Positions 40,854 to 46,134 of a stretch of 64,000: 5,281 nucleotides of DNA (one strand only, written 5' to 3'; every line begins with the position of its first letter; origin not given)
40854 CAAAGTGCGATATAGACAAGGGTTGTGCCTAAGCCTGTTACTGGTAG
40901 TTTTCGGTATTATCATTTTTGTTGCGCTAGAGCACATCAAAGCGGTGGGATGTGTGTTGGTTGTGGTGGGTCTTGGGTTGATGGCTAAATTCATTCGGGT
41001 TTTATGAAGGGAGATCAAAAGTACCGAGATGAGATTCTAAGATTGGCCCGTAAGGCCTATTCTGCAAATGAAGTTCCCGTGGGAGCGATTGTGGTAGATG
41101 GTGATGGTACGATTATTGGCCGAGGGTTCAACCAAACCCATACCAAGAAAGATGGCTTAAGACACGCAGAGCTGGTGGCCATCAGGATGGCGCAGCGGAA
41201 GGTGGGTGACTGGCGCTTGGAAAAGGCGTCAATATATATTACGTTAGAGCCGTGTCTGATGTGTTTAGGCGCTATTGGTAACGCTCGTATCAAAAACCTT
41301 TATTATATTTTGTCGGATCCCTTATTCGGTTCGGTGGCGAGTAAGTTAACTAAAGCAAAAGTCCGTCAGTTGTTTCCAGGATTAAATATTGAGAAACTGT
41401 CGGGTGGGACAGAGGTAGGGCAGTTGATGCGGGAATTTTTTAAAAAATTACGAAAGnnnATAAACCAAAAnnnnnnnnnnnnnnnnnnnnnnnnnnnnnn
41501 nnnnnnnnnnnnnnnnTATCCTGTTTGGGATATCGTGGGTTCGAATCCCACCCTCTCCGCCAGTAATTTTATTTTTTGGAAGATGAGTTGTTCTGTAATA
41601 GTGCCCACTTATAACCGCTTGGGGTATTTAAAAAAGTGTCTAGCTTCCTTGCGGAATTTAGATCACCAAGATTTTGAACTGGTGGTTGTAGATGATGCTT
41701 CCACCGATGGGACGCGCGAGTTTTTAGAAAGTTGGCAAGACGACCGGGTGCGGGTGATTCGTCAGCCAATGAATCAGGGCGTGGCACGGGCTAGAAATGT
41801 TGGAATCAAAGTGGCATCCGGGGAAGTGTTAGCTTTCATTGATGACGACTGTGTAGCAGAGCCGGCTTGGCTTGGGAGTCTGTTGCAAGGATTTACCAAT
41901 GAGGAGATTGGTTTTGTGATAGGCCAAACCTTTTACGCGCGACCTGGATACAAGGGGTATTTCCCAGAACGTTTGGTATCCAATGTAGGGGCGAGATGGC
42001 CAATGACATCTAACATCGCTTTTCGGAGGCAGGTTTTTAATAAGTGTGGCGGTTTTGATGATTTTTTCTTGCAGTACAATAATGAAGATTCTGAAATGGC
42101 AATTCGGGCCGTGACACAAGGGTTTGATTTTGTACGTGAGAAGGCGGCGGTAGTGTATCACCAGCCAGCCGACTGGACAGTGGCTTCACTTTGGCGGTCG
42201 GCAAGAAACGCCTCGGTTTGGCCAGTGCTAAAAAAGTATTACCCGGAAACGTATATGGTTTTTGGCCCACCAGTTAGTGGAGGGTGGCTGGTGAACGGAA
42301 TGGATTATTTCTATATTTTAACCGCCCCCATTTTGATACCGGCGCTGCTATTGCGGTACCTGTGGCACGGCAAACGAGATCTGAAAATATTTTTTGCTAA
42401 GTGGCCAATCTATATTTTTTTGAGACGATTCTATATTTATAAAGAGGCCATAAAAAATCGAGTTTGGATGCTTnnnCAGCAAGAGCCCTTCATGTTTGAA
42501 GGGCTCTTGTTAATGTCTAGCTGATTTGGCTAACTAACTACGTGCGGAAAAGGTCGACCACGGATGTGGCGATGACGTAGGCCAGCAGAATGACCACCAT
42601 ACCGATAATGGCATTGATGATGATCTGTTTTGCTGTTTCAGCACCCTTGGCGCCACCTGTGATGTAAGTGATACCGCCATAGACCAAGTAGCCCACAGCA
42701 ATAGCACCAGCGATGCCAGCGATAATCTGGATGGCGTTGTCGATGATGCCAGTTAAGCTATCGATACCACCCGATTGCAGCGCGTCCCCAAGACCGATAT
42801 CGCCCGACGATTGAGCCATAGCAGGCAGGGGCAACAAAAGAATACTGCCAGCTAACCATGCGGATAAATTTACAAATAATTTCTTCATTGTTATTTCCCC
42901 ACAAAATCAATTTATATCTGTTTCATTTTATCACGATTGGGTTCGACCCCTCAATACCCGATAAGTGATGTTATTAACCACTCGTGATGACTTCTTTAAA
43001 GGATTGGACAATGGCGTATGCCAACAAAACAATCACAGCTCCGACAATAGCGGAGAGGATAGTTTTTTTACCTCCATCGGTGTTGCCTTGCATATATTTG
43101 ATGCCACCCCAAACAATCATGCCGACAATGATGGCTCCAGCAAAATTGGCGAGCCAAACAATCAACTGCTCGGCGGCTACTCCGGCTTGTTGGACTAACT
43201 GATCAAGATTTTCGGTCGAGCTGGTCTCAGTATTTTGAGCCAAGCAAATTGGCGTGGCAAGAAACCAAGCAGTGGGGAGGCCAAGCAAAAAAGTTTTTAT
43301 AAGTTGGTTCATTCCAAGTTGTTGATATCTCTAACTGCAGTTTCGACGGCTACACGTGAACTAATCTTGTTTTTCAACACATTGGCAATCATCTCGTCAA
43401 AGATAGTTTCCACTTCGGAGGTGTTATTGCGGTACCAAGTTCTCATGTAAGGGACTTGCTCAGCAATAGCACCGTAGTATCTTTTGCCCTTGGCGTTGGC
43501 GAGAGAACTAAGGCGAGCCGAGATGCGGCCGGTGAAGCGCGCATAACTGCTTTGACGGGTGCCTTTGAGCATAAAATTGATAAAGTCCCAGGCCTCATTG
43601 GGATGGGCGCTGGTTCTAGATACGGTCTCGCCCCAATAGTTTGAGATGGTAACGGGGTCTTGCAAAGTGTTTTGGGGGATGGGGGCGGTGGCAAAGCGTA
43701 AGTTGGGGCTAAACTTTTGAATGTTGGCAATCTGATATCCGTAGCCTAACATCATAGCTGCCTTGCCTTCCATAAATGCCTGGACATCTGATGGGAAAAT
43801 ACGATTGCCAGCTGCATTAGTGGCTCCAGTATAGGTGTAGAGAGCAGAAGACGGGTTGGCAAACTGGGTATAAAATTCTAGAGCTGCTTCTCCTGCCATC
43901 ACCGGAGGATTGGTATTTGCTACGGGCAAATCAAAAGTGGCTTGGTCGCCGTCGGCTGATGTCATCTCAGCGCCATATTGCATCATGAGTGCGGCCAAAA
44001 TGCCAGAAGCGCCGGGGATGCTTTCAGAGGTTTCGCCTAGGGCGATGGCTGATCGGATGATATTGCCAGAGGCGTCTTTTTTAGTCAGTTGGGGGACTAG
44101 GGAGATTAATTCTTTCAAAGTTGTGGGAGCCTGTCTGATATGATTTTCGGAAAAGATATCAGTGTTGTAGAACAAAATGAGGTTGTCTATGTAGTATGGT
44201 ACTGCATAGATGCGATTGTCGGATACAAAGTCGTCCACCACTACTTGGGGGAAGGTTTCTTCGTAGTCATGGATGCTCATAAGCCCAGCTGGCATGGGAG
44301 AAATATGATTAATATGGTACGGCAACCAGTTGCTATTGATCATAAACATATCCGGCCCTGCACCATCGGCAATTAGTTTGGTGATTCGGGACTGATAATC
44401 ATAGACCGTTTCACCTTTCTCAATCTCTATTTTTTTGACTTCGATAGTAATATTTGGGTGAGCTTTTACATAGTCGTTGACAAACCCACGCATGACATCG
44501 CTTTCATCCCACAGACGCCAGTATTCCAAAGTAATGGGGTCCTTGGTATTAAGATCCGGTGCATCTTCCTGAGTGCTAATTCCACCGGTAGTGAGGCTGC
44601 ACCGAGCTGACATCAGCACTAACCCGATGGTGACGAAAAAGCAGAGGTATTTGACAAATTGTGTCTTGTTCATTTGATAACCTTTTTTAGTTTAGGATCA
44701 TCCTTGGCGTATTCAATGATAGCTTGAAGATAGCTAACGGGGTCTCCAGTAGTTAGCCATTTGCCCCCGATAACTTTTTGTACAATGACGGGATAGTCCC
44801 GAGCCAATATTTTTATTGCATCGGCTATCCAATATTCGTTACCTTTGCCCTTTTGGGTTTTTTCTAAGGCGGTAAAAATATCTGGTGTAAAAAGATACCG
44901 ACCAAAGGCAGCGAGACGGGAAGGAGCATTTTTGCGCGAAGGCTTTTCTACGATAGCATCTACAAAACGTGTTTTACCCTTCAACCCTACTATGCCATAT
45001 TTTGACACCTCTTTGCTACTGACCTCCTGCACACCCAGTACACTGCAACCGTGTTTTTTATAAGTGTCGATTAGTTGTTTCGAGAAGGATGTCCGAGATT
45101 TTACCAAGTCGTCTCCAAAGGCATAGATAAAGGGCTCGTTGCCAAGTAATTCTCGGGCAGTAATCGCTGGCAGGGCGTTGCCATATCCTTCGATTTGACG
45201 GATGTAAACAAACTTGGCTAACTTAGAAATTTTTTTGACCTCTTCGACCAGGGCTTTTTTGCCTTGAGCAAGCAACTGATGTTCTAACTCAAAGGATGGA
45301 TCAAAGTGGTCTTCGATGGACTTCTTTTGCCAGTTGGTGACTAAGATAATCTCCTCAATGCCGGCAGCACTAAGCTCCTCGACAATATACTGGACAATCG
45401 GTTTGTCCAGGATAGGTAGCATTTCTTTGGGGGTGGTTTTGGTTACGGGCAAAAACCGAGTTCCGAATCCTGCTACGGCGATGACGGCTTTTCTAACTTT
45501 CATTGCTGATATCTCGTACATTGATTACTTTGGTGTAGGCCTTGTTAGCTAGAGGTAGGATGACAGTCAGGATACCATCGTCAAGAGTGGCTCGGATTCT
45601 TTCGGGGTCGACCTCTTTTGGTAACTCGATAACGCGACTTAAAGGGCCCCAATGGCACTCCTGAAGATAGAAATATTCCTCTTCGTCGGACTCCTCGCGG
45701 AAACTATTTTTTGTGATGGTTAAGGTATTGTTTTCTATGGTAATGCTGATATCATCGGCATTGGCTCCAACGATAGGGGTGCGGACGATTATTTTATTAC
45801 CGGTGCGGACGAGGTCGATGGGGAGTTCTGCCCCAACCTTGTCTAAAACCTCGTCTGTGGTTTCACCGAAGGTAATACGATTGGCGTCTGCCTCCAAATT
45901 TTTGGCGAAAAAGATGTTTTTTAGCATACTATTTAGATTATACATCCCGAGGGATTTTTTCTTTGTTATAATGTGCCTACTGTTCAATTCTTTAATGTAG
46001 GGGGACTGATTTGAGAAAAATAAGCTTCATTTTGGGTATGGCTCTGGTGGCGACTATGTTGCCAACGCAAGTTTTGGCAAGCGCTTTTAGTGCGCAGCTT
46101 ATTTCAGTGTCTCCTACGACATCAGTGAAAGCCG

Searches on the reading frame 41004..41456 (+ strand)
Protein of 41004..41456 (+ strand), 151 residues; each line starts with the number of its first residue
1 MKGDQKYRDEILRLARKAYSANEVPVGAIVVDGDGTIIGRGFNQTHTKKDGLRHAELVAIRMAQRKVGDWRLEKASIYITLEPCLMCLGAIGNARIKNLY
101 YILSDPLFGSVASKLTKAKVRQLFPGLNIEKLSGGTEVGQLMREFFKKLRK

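Call 56: search_protein_families(library=pfam, proteins=[window:41004-41456:+], max_evalue=0.01)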
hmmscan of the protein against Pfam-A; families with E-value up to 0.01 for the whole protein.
window:41004-41456:+ (151 aa): 3 families
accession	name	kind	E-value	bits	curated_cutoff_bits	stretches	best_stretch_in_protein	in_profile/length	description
PF14437.12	MafB19-deam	-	6.9e-34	117.2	27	1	4-150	3-142/142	MafB19-like deaminase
PF00383.29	dCMP_cyt_deam_1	-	8.8e-26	90.2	25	1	2-102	2-101/102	Cytidine and deoxycytidylate deaminase zinc-binding region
PF14439.12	Bd3614-deam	-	0.00019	21.9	38.5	1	26-95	10-78/113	Bd3614-like deaminase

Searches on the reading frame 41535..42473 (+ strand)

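Call 56: search_protein_families(library=pfam, proteins=[window:41535-42473:+], max_evalue=0.01)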
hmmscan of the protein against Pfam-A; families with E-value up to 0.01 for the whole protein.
window:41535-42473:+ (313 aa): 7 families
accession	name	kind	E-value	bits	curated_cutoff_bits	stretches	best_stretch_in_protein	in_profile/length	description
PF00535.33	Glycos_transf_2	-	1.3e-40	139.6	23.3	1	20-178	1-156/168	Glycosyl transferase family 2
PF13641.12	Glyco_tranf_2_3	-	1.2e-19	71.7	27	1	19-222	3-220/230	Glycosyltransferase like family 2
PF10111.15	Glyco_tranf_2_2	-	6.1e-14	52.6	27.3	1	20-113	1-99/276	Glycosyltransferase like family 2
PF02709.20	Glyco_transf_7C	-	3.6e-05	23.8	23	1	160-204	23-67/78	N-terminal domain of galactosyltransferase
PF13506.12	Glyco_transf_21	-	7.2e-05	22.8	21.7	1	91-210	26-155/174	Glycosyl transferase family 21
PF13704.12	Glyco_tranf_2_4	-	0.0002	22.3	27.5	1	30-81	5-54/98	Glycosyl transferase family 2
PF13632.12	Glyco_trans_2_3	-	0.00087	19.6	27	1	157-217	73-130/198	Glycosyl transferase family group 2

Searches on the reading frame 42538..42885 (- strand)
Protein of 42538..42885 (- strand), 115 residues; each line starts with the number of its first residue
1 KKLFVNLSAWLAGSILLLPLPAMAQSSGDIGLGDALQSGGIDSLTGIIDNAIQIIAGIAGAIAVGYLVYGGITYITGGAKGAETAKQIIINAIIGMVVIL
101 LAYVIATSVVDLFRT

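Call 56: search_protein_families(library=pfam, proteins=[window:42538-42885:-], max_evalue=0.01)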
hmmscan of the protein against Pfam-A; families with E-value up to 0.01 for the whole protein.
window:42538-42885:- (115 aa): 2 families
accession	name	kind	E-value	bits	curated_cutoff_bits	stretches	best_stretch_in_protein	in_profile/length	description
PF18895.5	T4SS_pilin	-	4.2e-11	43.2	26.6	1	42-107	3-69/71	Type IV secretion system pilin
PF04956.18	TrbC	-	5.3e-08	33.4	27.9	1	5-107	11-96/98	TrbC/VIRB2 pilin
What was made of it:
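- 42538..43312 (-): Two VirB2/TrbC-like T4SS pilin genes (42538-42888 and 42974-43312). call 56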

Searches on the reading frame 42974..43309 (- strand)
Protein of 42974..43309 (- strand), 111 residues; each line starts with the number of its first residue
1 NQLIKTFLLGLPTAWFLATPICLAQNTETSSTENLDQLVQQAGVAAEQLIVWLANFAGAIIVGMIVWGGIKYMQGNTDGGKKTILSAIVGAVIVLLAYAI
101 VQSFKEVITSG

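Call 56: search_protein_families(library=pfam, proteins=[window:42974-43309:-], max_evalue=0.01)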
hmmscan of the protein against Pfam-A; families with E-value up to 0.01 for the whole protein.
window:42974-43309:- (111 aa): 2 families
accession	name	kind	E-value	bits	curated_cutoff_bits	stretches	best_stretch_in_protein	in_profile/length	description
PF18895.5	T4SS_pilin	-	1.4e-07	31.9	26.6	1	41-102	4-69/71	Type IV secretion system pilin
PF04956.18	TrbC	-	5.8e-06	26.9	27.9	1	12-104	19-98/98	TrbC/VIRB2 pilin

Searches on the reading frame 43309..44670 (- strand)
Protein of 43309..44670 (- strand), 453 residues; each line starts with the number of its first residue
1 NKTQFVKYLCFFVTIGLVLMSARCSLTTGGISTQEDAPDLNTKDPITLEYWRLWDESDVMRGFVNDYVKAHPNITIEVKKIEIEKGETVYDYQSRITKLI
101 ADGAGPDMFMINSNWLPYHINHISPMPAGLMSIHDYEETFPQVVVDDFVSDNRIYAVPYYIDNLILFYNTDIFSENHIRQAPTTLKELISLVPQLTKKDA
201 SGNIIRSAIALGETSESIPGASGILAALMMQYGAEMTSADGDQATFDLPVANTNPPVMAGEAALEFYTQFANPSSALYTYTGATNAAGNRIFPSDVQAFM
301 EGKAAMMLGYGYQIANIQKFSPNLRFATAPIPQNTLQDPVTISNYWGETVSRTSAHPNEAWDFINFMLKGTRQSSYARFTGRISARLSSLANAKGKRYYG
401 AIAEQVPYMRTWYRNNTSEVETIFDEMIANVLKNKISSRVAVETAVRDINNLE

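Call 56: search_protein_families(library=pfam, proteins=[window:43309-44670:-], max_evalue=0.01)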
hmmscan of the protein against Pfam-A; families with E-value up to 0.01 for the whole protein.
window:43309-44670:- (453 aa): 2 families
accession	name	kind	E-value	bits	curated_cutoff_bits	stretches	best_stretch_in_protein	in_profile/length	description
PF13416.11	SBP_bac_8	-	5e-27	95.8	27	1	65-397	4-273/279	Bacterial extracellular solute-binding protein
PF01547.30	SBP_bac_1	-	1.2e-24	88.3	26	1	59-368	9-301/307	Bacterial extracellular solute-binding protein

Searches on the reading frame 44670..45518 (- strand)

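Call 56: search_protein_families(library=pfam, proteins=[window:44670-45518:-], max_evalue=0.01)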
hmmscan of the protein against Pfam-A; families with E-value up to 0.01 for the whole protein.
window:44670-45518:- (282 aa): 2 families
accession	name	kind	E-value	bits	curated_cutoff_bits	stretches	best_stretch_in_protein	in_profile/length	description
PF00483.29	NTP_transferase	-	1.7e-31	110.2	21.2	1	10-271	1-243/245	Nucleotidyl transferase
PF12804.13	NTP_transf_3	-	5.6e-06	27.1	27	1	11-65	1-50/160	MobA-like NTP transferase domain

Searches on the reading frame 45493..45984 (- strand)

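Call 64: search_protein_families(library=pfam, proteins=[window:45493-45984:-], max_evalue=0.00001)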
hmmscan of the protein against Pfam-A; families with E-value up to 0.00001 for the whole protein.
window:45493-45984:- (163 aa): 1 family
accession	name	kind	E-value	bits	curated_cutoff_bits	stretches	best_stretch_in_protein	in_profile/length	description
PF00011.27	HSP20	-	3.9e-14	53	20.8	1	60-153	4-96/102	Hsp20/alpha crystallin family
